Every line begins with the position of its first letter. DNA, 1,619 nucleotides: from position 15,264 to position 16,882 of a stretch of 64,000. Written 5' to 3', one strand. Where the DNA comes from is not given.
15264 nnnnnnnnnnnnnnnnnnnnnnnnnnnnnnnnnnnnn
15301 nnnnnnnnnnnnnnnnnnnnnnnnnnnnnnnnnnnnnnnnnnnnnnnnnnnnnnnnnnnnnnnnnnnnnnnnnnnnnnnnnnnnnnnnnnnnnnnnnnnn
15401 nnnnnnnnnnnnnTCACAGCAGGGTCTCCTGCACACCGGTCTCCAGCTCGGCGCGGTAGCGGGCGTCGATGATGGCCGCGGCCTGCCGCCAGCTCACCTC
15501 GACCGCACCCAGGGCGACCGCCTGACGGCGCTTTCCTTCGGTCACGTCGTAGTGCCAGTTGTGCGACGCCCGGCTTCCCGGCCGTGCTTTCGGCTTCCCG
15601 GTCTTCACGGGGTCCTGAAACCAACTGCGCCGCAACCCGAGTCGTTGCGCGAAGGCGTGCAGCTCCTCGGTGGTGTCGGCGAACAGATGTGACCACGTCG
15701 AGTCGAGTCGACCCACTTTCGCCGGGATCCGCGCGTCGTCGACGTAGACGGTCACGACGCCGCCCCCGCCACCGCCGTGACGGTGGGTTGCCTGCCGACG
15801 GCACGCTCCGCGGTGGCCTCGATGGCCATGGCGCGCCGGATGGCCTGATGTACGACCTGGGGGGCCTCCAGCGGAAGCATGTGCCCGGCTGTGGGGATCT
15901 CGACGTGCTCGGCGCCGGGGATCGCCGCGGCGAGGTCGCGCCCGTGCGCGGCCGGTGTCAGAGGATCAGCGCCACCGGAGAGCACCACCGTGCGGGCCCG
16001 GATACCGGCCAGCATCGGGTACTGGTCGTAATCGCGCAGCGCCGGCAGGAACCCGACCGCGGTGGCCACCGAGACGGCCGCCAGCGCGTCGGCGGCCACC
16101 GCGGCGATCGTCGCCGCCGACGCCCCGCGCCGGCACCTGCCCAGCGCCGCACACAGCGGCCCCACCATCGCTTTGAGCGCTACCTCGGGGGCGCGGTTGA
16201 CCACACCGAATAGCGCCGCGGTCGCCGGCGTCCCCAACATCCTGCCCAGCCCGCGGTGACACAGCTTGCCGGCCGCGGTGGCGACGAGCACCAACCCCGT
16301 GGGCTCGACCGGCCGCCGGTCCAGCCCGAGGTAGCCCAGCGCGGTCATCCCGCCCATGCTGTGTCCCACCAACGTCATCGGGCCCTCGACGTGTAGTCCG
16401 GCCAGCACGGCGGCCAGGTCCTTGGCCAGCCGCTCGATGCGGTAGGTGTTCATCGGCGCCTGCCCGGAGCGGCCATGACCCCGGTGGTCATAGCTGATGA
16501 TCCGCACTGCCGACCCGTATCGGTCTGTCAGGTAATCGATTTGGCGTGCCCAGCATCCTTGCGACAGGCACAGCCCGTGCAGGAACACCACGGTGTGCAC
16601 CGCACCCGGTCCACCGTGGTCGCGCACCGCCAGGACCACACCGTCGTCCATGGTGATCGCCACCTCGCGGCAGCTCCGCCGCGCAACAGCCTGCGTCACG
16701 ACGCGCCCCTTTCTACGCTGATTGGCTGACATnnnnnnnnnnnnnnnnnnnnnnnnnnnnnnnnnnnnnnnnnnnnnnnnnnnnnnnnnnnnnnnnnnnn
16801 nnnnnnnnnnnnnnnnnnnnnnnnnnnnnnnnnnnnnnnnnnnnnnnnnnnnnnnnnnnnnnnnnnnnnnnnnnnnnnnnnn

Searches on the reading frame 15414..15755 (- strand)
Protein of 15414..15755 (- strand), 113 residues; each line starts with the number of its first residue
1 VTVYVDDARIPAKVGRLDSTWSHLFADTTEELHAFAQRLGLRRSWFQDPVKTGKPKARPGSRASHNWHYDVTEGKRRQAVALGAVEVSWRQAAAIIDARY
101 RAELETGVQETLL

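Call 50: search_protein_families(library=pfam, proteins=[window:15414-15755:-], max_evalue=0.001)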
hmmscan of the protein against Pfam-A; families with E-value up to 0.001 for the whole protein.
window:15414-15755:- (113 aa): 1 family
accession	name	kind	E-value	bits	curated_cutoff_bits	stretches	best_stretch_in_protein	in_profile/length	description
PF13223.11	DUF4031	-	8.3e-26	90.5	25.6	1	3-97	1-74/76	Protein of unknown function (DUF4031)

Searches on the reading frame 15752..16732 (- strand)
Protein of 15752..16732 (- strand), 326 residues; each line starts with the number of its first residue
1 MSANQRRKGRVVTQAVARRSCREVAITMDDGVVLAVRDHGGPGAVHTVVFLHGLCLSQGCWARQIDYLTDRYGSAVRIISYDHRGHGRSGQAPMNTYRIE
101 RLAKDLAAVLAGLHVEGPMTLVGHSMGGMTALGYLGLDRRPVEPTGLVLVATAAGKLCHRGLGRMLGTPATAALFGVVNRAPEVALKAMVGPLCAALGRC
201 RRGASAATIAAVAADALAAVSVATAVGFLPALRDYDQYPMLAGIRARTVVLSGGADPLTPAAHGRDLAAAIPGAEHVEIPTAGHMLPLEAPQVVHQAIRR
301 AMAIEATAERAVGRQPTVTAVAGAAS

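Call 50: search_protein_families(library=pfam, proteins=[window:15752-16732:-], max_evalue=0.001)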
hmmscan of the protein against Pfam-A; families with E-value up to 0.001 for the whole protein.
window:15752-16732:- (326 aa): 7 families
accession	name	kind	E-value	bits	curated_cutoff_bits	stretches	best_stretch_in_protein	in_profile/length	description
PF00561.26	Abhydrolase_1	-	4e-26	92.6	25.8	1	47-291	2-245/245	alpha/beta hydrolase fold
PF12697.13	Abhydrolase_6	-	1.3e-22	82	26.3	1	48-296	1-216/217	Alpha/beta hydrolase family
PF12146.15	Hydrolase_4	-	5e-21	75.5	27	1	46-289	5-237/239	Serine aminopeptidase, S33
PF00975.26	Thioesterase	-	1.1e-07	32.7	26.4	1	77-185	29-135/226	Thioesterase domain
PF06821.19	Ser_hydrolase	-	0.00024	21.5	22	0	100-156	40-94/172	Serine hydrolase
PF08386.16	Abhydrolase_4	-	0.00059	20.4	21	0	246-298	35-87/103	TAP-like protein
PF06342.18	DUF1057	-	0.00067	19.2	21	1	45-164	35-146/297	Alpha/beta hydrolase of unknown function (DUF1057)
